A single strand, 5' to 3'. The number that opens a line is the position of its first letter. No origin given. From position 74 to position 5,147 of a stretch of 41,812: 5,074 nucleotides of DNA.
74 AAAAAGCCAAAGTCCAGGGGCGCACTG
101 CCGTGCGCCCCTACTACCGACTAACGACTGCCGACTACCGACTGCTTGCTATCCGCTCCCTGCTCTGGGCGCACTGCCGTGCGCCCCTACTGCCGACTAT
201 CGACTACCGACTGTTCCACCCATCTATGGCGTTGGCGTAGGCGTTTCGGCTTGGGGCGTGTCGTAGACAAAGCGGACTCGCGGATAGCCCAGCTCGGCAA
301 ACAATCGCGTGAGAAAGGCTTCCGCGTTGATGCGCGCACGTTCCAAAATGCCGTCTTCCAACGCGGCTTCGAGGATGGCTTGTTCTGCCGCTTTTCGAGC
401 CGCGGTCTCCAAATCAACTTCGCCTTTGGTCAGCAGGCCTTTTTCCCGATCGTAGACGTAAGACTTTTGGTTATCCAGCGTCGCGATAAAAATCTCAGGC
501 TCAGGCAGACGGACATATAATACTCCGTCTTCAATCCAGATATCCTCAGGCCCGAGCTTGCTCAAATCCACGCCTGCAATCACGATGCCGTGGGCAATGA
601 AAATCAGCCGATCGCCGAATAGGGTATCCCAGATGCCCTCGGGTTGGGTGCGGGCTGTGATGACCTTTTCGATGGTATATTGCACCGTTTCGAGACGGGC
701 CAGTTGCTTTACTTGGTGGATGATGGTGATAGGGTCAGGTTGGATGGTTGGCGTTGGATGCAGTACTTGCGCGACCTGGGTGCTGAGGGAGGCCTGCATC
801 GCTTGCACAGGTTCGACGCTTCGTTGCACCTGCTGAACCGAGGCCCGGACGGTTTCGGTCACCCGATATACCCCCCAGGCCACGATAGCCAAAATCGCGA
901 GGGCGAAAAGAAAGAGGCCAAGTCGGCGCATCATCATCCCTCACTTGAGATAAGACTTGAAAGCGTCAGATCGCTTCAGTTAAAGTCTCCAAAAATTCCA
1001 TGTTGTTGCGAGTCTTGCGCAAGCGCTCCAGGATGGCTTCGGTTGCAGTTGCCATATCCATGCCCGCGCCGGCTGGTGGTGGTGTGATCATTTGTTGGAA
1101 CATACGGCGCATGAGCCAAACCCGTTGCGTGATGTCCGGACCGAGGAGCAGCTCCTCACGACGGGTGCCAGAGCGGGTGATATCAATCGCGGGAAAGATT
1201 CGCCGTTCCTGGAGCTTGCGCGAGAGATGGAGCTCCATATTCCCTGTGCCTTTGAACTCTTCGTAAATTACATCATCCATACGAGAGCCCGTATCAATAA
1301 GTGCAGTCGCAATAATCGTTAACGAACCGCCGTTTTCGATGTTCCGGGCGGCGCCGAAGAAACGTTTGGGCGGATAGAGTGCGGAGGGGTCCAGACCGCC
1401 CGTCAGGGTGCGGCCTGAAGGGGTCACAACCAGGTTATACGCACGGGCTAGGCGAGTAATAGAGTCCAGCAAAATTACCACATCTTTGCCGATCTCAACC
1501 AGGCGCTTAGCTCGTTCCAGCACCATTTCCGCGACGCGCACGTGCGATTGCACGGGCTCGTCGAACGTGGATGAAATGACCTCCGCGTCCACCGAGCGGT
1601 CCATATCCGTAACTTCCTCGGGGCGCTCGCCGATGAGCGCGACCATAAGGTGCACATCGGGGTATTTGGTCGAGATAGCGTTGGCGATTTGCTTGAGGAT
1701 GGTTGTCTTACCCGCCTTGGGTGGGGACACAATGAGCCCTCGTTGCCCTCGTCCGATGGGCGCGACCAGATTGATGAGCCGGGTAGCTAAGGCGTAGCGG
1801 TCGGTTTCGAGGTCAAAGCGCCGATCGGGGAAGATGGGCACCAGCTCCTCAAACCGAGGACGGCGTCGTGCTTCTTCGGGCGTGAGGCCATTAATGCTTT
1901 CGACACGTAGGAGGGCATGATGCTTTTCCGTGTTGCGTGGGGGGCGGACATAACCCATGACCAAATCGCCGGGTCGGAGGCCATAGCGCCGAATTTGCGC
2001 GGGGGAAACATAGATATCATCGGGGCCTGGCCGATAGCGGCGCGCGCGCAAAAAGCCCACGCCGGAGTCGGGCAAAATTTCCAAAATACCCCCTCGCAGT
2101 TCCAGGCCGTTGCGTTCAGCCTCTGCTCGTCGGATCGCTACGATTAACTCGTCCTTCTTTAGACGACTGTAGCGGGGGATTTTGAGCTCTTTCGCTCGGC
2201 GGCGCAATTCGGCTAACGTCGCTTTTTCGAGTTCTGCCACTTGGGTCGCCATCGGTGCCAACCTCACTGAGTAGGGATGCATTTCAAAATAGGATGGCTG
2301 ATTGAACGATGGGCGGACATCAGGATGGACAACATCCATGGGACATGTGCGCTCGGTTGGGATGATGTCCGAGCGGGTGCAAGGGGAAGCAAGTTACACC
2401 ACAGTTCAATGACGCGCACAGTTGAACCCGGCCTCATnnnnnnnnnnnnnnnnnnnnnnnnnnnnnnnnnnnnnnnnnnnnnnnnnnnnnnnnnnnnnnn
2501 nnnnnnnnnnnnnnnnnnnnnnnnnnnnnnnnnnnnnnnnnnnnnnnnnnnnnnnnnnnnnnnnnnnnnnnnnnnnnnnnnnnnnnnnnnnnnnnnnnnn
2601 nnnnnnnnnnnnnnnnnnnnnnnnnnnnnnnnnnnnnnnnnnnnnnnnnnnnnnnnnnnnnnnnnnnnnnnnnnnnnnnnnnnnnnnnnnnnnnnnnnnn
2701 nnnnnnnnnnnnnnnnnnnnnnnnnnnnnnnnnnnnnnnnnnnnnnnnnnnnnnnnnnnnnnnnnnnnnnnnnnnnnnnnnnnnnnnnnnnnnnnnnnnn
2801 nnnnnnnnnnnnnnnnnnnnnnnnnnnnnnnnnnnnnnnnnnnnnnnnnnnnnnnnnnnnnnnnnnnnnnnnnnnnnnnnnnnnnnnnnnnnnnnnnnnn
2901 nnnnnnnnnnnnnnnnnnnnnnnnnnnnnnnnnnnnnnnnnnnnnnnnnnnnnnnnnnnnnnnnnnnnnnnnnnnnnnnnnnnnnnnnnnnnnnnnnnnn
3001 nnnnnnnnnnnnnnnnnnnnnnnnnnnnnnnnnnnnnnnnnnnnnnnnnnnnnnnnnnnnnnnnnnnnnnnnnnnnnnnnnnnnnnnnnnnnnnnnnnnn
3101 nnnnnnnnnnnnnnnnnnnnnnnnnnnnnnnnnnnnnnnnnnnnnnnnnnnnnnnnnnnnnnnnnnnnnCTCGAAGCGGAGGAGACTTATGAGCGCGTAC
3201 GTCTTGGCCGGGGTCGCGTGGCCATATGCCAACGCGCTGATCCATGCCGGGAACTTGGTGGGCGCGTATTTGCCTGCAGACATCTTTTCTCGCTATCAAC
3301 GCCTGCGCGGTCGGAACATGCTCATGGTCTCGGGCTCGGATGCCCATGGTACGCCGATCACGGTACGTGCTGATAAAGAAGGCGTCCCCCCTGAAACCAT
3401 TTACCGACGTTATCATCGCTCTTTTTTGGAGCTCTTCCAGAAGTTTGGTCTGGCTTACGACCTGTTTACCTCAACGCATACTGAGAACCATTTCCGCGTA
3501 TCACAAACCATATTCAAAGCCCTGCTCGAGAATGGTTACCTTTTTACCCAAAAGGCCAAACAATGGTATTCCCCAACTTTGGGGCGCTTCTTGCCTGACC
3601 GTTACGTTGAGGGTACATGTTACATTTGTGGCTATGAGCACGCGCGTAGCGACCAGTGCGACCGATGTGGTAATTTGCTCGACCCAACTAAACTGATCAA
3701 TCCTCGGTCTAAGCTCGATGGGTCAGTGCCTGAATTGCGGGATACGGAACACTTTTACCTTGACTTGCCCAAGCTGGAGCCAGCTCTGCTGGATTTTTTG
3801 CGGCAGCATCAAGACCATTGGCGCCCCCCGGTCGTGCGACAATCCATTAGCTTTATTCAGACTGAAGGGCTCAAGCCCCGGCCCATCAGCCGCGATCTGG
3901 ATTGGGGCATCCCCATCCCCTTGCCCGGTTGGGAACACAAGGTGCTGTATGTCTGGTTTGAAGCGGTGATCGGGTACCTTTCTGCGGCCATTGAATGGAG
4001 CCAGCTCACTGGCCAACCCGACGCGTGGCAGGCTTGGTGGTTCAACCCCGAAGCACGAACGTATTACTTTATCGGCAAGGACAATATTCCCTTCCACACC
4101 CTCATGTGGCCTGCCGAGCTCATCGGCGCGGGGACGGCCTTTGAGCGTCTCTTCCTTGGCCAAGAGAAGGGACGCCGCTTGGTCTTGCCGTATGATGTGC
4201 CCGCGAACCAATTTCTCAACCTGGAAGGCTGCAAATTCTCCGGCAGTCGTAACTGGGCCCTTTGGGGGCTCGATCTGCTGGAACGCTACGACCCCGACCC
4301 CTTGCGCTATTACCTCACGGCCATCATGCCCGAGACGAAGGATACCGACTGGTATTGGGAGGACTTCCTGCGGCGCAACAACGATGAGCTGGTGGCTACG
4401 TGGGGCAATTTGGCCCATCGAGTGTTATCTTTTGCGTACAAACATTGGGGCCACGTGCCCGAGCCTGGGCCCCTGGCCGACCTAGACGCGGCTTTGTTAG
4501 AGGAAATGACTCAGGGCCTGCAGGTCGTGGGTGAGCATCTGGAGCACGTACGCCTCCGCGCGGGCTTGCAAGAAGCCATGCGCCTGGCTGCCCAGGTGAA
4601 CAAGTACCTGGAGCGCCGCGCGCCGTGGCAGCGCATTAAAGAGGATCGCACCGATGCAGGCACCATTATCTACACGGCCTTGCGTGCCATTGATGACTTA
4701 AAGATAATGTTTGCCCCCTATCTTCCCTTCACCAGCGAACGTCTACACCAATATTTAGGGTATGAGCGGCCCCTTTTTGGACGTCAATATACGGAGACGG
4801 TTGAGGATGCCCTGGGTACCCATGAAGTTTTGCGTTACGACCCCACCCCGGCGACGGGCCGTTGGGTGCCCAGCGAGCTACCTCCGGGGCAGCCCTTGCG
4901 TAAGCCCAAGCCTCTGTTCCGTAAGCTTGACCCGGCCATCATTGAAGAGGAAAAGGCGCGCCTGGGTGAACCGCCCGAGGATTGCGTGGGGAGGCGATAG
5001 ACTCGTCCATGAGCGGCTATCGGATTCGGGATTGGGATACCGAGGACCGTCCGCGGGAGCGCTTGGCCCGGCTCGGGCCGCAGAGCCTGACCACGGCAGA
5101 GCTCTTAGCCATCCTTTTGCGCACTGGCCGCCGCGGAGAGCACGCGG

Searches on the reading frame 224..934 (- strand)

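Call 63: search_protein_families(library=pfam, proteins=[window:224-934:-], max_evalue=0.0001)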
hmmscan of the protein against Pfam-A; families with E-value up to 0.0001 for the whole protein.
window:224-934:- (236 aa): 1 family
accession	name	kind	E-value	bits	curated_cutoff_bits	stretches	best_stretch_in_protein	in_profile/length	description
PF14014.11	DUF4230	-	1e-34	120.2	27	1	74-220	2-146/148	Protein of unknown function (DUF4230)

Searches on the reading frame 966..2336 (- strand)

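Call 63: search_protein_families(library=pfam, proteins=[window:966-2336:-], max_evalue=0.0001)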
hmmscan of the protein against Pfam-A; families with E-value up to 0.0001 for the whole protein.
window:966-2336:- (456 aa): 3 families
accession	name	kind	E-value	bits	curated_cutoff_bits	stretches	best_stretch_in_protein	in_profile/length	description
PF07497.18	Rho_RNA_bind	-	8.2e-29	99.7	27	1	83-154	3-73/73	Rho termination factor, RNA-binding domain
PF00006.31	ATP-synt_ab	-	1.8e-28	100.1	29.5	1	186-389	3-211/213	ATP synthase alpha/beta family, nucleotide-binding domain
PF07498.18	Rho_N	-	1.7e-12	47.5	24.9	1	35-77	1-43/43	Rho termination factor, N-terminal domain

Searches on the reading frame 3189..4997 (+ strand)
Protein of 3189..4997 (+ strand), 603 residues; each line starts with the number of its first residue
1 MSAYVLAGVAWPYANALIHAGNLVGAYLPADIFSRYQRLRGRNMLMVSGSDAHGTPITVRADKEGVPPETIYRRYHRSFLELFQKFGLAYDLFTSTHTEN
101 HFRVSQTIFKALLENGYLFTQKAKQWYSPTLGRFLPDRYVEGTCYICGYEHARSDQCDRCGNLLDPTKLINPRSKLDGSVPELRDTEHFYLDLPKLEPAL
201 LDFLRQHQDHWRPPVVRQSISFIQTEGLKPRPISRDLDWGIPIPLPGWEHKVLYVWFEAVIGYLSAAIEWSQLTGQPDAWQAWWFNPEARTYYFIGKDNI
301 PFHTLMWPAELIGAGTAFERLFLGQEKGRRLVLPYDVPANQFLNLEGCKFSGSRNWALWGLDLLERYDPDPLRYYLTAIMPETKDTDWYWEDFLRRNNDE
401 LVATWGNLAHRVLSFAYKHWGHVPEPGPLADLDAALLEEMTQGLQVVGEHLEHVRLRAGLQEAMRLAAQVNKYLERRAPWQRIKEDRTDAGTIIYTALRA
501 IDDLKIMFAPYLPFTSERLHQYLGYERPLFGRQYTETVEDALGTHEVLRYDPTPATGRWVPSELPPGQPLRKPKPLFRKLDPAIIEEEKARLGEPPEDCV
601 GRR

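Call 63: search_protein_families(library=pfam, proteins=[window:3189-4997:+], max_evalue=0.0001)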
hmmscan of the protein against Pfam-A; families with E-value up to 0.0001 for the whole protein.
window:3189-4997:+ (603 aa): 4 families
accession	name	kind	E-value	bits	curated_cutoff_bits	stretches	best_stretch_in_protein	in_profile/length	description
PF09334.17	tRNA-synt_1g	-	1.3e-138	462.5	20.1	1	7-413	3-391/391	tRNA synthetases class I (M)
PF19303.5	Anticodon_3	-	5.3e-15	56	23.5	1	423-530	1-108/152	Anticodon binding domain of methionyl tRNA ligase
PF00133.28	tRNA-synt_1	-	6.2e-10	38.8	22.7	1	12-245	32-245/414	tRNA synthetases class I (I, L, M and V)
PF08264.19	Anticodon_1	-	6.9e-08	32.9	25.1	1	433-536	1-106/148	Anticodon-binding domain of tRNA ligase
